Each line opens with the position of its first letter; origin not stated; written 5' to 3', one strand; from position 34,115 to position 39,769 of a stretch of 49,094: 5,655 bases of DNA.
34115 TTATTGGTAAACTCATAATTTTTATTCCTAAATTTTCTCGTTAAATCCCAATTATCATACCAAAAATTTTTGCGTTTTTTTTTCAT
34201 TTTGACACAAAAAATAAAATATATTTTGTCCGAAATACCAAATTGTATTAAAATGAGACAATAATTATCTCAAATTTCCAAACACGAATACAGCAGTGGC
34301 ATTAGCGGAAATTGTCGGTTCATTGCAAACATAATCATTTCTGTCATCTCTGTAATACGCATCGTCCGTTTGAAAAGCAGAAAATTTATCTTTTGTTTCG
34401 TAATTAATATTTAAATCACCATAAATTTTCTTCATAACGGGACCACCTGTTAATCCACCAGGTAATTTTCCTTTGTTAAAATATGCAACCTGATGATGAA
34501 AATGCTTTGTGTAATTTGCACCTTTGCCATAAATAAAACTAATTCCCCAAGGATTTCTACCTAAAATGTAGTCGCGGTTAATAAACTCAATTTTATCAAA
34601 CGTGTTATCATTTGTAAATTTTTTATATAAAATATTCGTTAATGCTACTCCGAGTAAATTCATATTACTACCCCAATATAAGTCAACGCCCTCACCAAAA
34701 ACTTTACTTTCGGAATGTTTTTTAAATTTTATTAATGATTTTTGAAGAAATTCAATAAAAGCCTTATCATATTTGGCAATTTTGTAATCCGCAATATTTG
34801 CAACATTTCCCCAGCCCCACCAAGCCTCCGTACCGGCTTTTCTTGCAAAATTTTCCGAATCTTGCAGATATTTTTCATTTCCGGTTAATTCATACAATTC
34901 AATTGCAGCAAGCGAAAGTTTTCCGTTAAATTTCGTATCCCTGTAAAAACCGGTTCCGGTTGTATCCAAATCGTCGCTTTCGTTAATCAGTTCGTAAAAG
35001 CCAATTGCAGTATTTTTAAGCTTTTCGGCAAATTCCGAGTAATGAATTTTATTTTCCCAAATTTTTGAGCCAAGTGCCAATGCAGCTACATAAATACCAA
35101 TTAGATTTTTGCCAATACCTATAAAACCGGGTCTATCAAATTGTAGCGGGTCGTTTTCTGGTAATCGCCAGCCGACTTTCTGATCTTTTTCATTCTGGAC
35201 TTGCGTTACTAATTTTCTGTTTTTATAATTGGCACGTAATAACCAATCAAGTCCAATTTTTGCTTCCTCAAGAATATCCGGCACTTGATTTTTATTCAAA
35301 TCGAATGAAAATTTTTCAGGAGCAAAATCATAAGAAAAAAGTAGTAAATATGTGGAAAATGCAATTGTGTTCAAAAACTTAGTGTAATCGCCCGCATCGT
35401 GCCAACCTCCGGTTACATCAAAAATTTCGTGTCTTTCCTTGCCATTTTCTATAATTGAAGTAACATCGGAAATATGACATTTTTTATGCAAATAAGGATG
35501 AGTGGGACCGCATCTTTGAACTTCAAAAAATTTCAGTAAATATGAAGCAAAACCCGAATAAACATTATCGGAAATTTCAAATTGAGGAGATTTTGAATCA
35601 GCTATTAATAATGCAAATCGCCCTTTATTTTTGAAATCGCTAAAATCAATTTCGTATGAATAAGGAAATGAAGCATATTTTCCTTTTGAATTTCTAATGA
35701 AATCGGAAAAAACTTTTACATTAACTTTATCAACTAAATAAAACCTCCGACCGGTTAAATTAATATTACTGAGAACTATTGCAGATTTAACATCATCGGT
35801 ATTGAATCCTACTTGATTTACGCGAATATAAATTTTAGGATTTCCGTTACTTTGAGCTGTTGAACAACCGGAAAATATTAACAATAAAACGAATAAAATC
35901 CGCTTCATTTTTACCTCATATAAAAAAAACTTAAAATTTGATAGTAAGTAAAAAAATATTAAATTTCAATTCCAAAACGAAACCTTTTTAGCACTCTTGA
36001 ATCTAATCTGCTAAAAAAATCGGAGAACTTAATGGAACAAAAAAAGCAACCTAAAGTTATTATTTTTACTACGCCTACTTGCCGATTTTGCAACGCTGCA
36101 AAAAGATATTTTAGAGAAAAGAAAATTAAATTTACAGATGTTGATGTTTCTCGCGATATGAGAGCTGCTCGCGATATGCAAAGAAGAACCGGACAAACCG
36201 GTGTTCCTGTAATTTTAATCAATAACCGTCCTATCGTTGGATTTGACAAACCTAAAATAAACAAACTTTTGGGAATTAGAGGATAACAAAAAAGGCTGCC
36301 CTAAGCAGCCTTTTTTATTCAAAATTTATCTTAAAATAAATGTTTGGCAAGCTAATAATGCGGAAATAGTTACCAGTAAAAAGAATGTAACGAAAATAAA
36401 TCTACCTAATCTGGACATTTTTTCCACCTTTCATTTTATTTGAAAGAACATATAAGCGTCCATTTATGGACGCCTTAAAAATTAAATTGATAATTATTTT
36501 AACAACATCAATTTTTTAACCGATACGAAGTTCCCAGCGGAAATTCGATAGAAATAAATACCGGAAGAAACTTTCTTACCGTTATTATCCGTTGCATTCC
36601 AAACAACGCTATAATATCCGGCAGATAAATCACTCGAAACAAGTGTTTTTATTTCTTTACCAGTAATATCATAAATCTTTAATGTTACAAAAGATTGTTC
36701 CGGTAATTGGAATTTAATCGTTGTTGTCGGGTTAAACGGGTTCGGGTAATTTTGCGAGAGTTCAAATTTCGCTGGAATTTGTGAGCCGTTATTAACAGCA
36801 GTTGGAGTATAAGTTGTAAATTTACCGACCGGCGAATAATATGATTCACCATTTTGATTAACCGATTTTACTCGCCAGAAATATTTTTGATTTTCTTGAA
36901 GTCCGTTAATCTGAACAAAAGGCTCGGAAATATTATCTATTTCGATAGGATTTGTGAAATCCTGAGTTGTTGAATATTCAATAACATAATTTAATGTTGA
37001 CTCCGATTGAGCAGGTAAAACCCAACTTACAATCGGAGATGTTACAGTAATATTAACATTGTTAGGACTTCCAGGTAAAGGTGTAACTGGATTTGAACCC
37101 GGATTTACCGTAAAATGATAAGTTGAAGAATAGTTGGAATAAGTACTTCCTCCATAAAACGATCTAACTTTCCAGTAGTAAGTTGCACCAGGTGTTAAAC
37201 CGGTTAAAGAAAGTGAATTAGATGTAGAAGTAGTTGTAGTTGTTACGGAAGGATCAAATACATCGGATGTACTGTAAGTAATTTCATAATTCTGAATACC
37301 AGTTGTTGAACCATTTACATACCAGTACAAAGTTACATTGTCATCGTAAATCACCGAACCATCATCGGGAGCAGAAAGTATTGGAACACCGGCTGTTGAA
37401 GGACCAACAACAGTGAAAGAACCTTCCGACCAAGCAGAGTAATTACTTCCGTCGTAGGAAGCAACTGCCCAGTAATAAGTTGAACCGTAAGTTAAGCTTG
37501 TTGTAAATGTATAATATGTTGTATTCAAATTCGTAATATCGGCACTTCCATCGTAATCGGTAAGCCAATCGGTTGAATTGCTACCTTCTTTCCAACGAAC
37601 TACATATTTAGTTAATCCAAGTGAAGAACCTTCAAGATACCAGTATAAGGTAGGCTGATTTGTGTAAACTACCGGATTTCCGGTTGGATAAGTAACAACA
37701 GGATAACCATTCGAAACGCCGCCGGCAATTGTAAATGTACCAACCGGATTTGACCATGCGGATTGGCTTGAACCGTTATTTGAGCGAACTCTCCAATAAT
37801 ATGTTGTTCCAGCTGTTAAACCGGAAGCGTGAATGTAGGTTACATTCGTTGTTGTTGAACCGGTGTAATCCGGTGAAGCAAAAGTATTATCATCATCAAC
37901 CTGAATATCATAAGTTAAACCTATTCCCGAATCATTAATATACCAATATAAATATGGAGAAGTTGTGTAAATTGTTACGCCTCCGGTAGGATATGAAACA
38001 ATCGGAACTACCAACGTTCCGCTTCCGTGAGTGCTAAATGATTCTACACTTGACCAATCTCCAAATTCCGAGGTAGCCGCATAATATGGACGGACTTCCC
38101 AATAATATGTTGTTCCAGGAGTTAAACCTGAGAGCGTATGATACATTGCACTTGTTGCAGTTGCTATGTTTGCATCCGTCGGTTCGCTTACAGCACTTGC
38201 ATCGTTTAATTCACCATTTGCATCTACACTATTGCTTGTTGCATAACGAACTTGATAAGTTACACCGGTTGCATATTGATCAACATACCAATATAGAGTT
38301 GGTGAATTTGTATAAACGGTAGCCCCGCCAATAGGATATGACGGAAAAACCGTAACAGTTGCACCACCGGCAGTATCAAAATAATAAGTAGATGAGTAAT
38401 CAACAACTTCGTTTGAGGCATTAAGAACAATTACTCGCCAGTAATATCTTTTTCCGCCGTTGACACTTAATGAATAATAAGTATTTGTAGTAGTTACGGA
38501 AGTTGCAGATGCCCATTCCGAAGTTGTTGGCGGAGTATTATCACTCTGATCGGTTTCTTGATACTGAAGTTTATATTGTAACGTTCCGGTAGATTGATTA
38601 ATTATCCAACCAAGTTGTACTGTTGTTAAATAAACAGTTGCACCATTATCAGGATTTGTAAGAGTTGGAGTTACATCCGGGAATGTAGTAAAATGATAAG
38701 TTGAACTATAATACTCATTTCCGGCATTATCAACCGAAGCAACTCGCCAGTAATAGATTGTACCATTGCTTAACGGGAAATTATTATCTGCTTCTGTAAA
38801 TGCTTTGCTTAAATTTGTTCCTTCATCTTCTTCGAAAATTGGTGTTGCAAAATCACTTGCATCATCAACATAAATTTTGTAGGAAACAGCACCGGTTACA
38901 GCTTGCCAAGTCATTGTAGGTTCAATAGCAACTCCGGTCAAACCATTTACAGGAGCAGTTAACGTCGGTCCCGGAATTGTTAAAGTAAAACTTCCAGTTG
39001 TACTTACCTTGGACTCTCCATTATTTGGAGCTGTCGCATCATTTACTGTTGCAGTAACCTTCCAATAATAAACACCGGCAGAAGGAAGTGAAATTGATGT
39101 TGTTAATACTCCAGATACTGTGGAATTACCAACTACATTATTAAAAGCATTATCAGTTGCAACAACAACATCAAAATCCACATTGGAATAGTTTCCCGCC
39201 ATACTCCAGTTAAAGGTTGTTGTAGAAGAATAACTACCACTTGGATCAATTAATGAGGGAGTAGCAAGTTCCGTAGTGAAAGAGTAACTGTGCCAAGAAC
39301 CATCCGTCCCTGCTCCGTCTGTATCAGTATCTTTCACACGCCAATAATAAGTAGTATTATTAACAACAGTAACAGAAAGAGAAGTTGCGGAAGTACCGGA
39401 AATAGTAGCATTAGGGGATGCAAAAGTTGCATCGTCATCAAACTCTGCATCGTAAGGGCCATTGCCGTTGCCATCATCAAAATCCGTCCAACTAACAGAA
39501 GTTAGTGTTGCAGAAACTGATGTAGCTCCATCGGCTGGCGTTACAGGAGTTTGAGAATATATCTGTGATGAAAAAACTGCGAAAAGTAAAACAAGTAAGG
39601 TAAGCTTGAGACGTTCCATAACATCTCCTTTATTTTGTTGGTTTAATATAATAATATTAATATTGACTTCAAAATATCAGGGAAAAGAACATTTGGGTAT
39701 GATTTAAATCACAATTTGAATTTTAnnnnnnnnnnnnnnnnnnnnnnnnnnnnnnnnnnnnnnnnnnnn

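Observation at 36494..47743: TPR-glycosyltransferase operon next to a Ser/Thr-rich T9SS cargo: candidate cytoplasmic protein-glycosylation system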

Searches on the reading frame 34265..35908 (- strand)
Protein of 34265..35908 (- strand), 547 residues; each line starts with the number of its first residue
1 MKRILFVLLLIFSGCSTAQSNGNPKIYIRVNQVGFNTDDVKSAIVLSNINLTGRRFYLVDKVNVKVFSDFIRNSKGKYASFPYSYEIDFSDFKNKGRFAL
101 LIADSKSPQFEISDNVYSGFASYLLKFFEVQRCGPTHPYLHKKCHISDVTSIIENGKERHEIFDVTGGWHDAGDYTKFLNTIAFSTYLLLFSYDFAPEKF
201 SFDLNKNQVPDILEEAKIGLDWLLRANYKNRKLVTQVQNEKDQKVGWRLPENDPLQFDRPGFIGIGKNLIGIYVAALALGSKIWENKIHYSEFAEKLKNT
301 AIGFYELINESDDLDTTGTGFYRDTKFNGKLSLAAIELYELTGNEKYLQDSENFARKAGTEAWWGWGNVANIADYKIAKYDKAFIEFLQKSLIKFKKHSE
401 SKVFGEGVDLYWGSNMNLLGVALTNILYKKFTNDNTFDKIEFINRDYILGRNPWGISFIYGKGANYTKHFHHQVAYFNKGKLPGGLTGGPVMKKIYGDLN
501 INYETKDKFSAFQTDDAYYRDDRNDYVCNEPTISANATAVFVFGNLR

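Call 7: search_protein_families(library=pfam, proteins=[window:34265-35908:-], max_evalue=0.0001)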
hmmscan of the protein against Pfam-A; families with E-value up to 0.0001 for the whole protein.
window:34265-35908:- (547 aa): 2 families
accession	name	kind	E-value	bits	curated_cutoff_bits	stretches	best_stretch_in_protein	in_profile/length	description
PF00759.25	Glyco_hydro_9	-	4.7e-76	257.3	27.7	1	117-542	1-443/444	Glycosyl hydrolase family 9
PF02927.20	CelD_N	-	2.9e-14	54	24.6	1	27-106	5-85/86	Cellulase N-terminal ig-like domain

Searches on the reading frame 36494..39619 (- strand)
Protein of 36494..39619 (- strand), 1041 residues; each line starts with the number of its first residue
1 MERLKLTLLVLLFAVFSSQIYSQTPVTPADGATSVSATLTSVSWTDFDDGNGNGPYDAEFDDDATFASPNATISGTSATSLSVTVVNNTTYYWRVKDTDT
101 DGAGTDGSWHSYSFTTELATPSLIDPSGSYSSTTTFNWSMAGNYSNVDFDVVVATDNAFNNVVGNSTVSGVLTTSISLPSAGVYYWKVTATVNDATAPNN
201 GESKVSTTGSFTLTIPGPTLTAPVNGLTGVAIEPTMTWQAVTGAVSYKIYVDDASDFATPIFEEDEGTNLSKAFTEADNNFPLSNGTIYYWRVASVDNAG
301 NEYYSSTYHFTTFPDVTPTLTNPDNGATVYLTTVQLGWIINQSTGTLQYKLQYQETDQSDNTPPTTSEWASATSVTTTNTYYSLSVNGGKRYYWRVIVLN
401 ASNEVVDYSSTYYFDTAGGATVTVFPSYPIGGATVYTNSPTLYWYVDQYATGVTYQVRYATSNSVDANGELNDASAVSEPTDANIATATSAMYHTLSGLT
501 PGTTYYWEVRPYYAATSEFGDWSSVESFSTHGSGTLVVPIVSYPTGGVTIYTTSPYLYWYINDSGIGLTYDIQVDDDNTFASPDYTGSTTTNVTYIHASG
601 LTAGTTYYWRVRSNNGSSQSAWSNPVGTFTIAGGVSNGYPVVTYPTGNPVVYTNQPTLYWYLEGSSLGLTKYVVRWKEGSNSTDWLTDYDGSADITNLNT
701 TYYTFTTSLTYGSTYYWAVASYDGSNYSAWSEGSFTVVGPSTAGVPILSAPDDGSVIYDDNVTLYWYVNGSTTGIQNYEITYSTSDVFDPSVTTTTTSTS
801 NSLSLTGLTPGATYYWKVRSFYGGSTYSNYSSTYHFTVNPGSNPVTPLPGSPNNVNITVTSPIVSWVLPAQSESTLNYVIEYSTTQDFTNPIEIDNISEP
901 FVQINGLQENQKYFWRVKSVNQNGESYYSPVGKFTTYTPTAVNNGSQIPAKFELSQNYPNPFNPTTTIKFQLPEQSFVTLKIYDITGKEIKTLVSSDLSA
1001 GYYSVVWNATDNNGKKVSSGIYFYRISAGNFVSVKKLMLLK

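Call 5: search_protein_families(library=pfam, proteins=[window:36494-39619:-], max_evalue=0.01)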
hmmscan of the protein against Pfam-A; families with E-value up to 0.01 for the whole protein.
window:36494-39619:- (1041 aa): 9 families
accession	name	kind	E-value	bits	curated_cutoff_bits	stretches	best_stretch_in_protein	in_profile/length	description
PF25788.1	Ig_Rha78A_N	-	1.4e-36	125.4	27.4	6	547-625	12-96/105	Rha78A-like, N-terminal immunoglobulin domain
PF00041.27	fn3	-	2.8e-18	66.3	25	3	855-931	9-80/84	Fibronectin type III domain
PF13860.13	FlgD_ig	-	1.3e-11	44.7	27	1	965-1028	9-75/79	FlgD Ig-like domain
PF16656.11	Pur_ac_phosph_N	-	9e-11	42.6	30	3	858-936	7-93/93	Purple acid Phosphatase, N-terminal domain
PF16655.11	PhoD_N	-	7.2e-08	33.3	30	0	902-936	61-90/90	PhoD-like phosphatase, N-terminal domain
PF18962.6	Por_Secre_tail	-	7.3e-08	33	27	1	958-1038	2-74/75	Secretion system C-terminal sorting domain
PF21605.3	CRLF2-like_D2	-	2e-05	25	27.3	0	849-921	1-71/94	Cytokine receptor-like factor 2-like, D2 domain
PF13585.12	CHU_C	-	0.0014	19.1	27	1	974-1028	25-72/86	CHU_C Type IX secretion signal domain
PF01108.23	Tissue_fac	-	0.0017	18.6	27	0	843-926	16-105/107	Tissue factor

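Call 6: search_protein_families(library=ncbifam, proteins=[window:36494-39619:-], max_evalue=0.01)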
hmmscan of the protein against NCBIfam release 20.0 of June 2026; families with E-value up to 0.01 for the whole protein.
window:36494-39619:- (1041 aa): 6 families
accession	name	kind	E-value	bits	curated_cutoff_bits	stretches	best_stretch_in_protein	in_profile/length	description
TIGR04183.1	Por_Secre_tail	domain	3.8e-10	39.6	23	1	958-1038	2-70/72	T9SS type A sorting domain-containing protein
NF038113.1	T9SSA_dep_M36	equivalog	2.3e-07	29.3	885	1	953-1039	791-868/869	T9SS-dependent M36 family metallopeptidase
NF005176.1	PRK06655.1-1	equivalog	4.1e-06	26.9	230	1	974-1029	95-150/197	flagellar hook assembly protein FlgD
NF009276.0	PRK12633.1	equivalog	0.00024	20.9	383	1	976-1029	129-182/234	flagellar basal body rod modification protein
NF009277.0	PRK12634.1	equivalog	0.00026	21.1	333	1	976-1022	122-168/221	flagellar basal body rod modification protein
NF053608.1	Lsa66_OmpA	equivalog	0.0044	15.5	700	0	982-1028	183-228/581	fibronectin-binding adhesin Lsa66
